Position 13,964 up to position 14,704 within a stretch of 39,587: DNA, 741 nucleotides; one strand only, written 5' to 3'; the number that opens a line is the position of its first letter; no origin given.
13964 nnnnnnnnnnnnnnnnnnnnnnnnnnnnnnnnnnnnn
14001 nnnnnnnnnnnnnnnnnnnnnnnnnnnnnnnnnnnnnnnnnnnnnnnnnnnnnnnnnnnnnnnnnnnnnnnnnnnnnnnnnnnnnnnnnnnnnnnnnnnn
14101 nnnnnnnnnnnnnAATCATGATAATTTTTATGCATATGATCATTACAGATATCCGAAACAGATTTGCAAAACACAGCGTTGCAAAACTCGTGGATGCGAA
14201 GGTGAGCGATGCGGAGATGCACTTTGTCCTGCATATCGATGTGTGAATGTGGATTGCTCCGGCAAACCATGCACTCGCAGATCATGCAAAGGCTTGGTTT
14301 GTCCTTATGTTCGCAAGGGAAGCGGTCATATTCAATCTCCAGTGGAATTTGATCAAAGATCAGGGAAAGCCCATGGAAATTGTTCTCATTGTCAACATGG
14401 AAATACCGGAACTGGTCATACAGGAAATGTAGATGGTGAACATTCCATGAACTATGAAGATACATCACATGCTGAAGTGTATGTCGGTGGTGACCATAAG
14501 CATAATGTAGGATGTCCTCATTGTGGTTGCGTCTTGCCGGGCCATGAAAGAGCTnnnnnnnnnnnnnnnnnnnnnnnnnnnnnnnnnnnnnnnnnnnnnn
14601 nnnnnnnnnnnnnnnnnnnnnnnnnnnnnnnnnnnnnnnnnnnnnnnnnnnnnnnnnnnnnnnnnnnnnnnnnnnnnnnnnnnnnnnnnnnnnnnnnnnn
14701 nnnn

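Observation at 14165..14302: Cysteine ladder in P1: ten Cys at exact 5-residue spacing, (C-X4)9-C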

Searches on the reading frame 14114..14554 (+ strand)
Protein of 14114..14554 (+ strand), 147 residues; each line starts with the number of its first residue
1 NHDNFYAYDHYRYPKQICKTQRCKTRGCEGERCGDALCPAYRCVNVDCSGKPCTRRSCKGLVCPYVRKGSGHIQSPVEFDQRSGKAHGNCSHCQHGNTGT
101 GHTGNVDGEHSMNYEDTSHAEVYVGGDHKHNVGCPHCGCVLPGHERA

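Call 54: search_protein_families(library=pfam, proteins=[window:14114-14554:+], max_evalue=10)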
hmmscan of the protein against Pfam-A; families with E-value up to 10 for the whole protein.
seq(147 aa): 0 families

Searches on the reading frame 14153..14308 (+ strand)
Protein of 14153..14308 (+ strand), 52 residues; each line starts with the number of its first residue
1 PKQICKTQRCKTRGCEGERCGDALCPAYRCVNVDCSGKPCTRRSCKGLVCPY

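Call 19: search_solved_structures(query=A2, max_evalue=10, show_alignments=3)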
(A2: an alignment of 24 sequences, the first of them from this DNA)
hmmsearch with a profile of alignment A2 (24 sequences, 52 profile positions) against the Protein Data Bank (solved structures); distinct sequences matched with E-value up to 10: 2.
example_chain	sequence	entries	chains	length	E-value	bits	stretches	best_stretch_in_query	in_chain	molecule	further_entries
6h0e_H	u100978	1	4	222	0.034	17.1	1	26-43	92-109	HUMAN FAB ANTIBODY FRAGMENT OF dmCBTAU-22.1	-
5v7u_H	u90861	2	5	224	0.034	17.1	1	26-43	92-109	CBTAU-22.1 Fab heavy chain | HUMAN FAB ANTIBODY FRAGMENT OF CBTAU-22.1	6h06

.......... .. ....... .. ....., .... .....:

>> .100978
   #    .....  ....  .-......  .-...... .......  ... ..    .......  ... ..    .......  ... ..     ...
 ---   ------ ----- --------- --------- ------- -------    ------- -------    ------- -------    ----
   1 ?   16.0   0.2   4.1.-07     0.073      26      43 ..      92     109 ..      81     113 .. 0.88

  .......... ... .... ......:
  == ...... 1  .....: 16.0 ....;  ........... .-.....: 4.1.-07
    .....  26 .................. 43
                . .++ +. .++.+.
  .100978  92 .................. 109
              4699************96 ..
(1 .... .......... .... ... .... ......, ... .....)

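Call 26: search_protein_representatives(alignment_id=A2)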
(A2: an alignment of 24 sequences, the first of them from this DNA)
Query: 24 sequences, 52 profile positions. Proteins with E-value up to 0.001 (for the whole library): 9; up to 1e-10: 4; up to 1e-30: 0. The best 9 are listed.
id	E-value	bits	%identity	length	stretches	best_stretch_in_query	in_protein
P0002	1.7e-16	75.7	-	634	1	2-51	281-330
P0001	3.5e-16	74.7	-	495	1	1-51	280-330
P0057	3.3e-14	68.4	-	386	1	2-50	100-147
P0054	3.0e-11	58.9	-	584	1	1-50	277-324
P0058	8.2e-07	44.7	-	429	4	4-50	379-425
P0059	7.5e-06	41.6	-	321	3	3-39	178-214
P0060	7.0e-05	38.5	-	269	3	3-51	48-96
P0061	2.9e-04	36.5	-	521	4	3-51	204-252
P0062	5.7e-04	35.6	-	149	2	4-50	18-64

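Call 51: find_related_loci(query=A2, collection=metagenome_contigs, flank=2500)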
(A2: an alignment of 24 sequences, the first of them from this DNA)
Query A2 (52 aa) in metagenome_contigs; peptide patterns used: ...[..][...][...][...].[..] (x = any residue, [..] = any of these).
600 stretches matched a pattern (row limit reached: there are more); 7 encode a relative of the query (tblastn E <= 1e-3); 7 distinct loci.
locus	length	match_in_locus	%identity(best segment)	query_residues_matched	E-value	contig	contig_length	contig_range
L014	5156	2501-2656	79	1-52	2e-31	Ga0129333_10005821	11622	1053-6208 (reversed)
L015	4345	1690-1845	67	1-52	2e-22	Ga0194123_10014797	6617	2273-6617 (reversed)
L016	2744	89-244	67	1-52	3e-22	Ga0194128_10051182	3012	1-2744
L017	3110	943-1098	56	1-52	1e-16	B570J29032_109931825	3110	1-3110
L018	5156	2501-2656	56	1-52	2e-16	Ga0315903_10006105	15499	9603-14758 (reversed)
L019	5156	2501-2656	56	1-52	6e-16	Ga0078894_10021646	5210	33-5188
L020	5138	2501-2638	54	5-50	1e-14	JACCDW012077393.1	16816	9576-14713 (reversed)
